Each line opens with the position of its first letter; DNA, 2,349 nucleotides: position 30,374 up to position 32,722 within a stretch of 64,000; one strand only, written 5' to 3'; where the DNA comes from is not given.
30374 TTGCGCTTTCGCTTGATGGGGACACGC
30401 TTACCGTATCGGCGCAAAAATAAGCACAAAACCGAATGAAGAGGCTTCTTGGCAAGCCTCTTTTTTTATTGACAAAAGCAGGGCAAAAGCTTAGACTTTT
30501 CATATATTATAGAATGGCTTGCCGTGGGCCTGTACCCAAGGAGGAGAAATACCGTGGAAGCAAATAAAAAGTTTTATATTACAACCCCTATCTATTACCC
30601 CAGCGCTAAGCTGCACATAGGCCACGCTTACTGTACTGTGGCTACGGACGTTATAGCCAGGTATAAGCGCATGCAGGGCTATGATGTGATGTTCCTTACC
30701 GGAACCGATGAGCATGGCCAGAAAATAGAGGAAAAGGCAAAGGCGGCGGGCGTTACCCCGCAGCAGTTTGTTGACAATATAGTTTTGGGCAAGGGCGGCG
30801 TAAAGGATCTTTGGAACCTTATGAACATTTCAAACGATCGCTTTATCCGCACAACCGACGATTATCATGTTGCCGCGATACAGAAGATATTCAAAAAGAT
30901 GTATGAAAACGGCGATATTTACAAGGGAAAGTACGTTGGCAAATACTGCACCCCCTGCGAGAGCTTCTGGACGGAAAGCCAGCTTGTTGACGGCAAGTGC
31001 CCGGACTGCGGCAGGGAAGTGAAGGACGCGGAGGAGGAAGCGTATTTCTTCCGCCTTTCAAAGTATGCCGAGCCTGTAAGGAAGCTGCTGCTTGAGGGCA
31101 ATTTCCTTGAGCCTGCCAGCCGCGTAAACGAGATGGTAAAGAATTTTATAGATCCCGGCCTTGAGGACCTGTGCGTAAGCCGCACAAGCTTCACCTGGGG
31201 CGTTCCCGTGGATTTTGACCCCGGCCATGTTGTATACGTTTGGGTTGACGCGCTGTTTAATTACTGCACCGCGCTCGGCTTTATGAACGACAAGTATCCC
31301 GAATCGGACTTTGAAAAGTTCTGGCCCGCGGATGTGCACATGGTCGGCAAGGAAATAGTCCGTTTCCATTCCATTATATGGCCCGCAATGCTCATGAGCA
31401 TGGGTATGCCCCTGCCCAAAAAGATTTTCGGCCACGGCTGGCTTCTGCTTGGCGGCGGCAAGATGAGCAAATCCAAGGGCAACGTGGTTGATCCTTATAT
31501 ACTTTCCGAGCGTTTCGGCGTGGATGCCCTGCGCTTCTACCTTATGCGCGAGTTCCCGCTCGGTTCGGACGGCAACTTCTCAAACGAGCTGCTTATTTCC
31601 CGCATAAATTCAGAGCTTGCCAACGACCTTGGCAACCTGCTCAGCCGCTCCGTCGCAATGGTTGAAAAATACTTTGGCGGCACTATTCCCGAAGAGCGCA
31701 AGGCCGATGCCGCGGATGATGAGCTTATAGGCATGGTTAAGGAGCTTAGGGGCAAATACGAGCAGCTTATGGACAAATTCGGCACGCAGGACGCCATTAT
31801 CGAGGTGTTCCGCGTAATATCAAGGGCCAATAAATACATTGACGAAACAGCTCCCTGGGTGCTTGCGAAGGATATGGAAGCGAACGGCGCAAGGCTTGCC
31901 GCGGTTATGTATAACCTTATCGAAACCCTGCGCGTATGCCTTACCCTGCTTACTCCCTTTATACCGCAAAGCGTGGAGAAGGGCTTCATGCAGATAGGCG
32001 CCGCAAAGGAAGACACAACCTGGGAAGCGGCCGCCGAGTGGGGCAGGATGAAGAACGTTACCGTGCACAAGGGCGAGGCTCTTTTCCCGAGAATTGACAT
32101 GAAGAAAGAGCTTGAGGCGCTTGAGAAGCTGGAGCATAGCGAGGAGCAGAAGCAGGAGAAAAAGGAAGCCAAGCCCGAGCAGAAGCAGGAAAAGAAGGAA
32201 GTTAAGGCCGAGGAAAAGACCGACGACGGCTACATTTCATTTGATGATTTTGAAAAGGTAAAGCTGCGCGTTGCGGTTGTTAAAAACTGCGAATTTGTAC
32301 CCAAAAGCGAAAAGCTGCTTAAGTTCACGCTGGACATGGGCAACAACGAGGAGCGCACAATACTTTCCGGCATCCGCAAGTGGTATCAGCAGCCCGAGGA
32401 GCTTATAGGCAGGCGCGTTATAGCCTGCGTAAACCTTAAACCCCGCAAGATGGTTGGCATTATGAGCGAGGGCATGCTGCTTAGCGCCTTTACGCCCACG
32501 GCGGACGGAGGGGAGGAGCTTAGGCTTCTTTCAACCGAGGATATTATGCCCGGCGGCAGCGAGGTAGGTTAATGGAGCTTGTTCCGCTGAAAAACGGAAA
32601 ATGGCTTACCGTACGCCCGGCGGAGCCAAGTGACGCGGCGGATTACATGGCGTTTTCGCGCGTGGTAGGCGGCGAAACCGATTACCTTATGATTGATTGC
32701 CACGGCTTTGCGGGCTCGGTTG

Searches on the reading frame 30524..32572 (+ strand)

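Call 68: search_protein_families(library=pfam, proteins=[window:30524-32572:+], max_evalue=0.00001)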
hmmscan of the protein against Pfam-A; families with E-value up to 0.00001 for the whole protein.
window:30524-32572:+ (682 aa): 5 families
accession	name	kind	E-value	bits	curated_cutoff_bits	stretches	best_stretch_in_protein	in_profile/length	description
PF09334.17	tRNA-synt_1g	-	2.4e-111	372.7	20.1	2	170-376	180-390/391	tRNA synthetases class I (M)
PF00133.28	tRNA-synt_1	-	5.8e-35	121.3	22.7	2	4-229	12-243/414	tRNA synthetases class I (I, L, M and V)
PF01588.26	tRNA_bind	-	7e-24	84.2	27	1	581-678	1-94/96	Putative tRNA binding domain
PF01406.26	tRNA-synt_1e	-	2.3e-10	40.8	27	1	16-136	11-125/301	tRNA synthetases class I (C) catalytic domain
PF19303.5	Anticodon_3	-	1.4e-09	38.4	23.5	1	388-509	1-119/152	Anticodon binding domain of methionyl tRNA ligase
